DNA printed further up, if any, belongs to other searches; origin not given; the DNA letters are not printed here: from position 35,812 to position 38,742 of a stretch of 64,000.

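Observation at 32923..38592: Bacterial-type multisubunit RNAP encoded as split genes: beta' N-part, then beta divided into two ORFs with its own RBS at the split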

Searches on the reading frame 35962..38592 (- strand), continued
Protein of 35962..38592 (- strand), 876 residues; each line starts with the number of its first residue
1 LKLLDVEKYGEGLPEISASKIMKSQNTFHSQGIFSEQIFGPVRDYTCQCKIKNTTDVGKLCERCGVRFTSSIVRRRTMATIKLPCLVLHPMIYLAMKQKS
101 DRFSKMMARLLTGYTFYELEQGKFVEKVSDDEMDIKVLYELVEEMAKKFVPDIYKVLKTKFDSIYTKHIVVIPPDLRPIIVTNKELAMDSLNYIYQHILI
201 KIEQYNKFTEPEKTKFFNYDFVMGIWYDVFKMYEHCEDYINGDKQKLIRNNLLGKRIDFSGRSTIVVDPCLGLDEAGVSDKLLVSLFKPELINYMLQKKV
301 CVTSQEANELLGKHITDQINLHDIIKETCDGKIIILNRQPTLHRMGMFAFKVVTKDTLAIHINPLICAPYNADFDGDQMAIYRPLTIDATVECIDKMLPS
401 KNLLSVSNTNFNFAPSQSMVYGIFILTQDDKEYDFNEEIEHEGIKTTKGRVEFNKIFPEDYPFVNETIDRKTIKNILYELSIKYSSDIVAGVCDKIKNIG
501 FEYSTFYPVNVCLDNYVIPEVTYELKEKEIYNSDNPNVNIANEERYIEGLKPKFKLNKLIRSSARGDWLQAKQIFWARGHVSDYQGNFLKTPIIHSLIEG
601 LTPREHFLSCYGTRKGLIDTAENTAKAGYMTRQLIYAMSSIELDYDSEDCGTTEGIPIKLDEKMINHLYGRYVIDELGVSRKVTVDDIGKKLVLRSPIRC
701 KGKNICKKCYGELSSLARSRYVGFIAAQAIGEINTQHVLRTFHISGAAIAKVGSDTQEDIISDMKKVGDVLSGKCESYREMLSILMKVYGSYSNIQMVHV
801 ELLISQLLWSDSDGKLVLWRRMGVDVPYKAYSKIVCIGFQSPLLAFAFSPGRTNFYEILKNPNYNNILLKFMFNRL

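Call 86: search_protein_families(library=phrogs, proteins=[L006:12681-13712:+, L025:12331-13332:+, L045:12353-13240:+, L021:14246-15109:+, L024:12621-13370:+, L094:11938-13296:+, L094:13326-14384:+, L027:13348-14760:+, L027:18185-19465:+, L025:13325-14017:+], max_evalue=0.001)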
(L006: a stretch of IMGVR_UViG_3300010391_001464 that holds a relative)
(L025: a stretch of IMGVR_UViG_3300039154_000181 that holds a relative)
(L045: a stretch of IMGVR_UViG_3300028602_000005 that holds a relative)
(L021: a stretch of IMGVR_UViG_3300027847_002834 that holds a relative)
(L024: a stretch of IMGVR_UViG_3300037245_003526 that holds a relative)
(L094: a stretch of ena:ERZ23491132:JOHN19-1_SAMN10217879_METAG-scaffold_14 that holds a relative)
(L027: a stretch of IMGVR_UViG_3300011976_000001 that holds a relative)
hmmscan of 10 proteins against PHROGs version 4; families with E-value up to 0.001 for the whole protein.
L006:12681-13712:+ (343 aa): 2 families
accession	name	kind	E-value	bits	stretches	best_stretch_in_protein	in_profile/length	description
phrog_5104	-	unknown function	5.1e-09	37.1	1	249-338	119-210/228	-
phrog_23051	-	unknown function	1.4e-05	26.1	1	256-338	154-236/246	-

L025:12331-13332:+ (333 aa): 1 family
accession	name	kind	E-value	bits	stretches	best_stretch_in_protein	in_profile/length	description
phrog_5104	-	unknown function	0.00087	19.9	0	96-329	51-214/228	-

L045:12353-13240:+ (295 aa): 4 families
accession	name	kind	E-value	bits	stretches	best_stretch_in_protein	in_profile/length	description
phrog_3339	-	DNA, RNA and nucleotide metabolism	7.9e-52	178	1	11-289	248-535/536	homing endonuclease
phrog_559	-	DNA, RNA and nucleotide metabolism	2.6e-44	153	1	15-292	306-604/607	HNH endonuclease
phrog_29804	-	unknown function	1.3e-16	61.7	1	27-252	258-479/534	-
phrog_9529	-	unknown function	0.00033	21.4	0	9-106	89-185/247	-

L021:14246-15109:+ (287 aa): 1 family
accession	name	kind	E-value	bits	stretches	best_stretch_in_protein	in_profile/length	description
phrog_2767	-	unknown function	3.5e-08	33.6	1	132-234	211-310/442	-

L024:12621-13370:+ (249 aa): 1 family
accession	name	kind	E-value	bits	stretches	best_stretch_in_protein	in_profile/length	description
phrog_2926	-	head and packaging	3.2e-07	31.1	1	14-226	11-238/241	virion structural protein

L094:11938-13296:+ (452 aa): 0 families

L094:13326-14384:+ (352 aa): 2 families
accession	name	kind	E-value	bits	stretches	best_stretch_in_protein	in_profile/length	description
phrog_20401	-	head and packaging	7.2e-19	68.8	1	126-297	250-427/473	virion structural protein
phrog_3181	-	unknown function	2.8e-13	50.3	1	84-277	422-612/703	-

L027:13348-14760:+ (470 aa): 3 families
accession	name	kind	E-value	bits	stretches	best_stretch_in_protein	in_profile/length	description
phrog_506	-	integration and excision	9.6e-71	240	1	4-444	4-383/403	transposase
phrog_12300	-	integration and excision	1.2e-32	114.2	1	190-424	31-239/286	transposase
phrog_17087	-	unknown function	2.4e-18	67.7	1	299-422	7-128/141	-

L027:18185-19465:+ (426 aa): 3 families
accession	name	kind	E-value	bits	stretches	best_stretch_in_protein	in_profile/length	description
phrog_506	-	integration and excision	2e-60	206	1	11-416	7-366/403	transposase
phrog_12300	-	integration and excision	2.6e-26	93.5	1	176-411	34-238/286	transposase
phrog_17087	-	unknown function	5e-20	73.1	1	278-410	11-128/141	-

L025:13325-14017:+ (230 aa): 1 family
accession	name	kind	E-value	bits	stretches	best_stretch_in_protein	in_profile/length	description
phrog_3015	-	DNA, RNA and nucleotide metabolism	4.4e-05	23.1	1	86-221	505-651/653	RNA polymerase beta subunit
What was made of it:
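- Second example in this dataset: in L045 an endonuclease of the same family sits at a beta' split (call 86).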
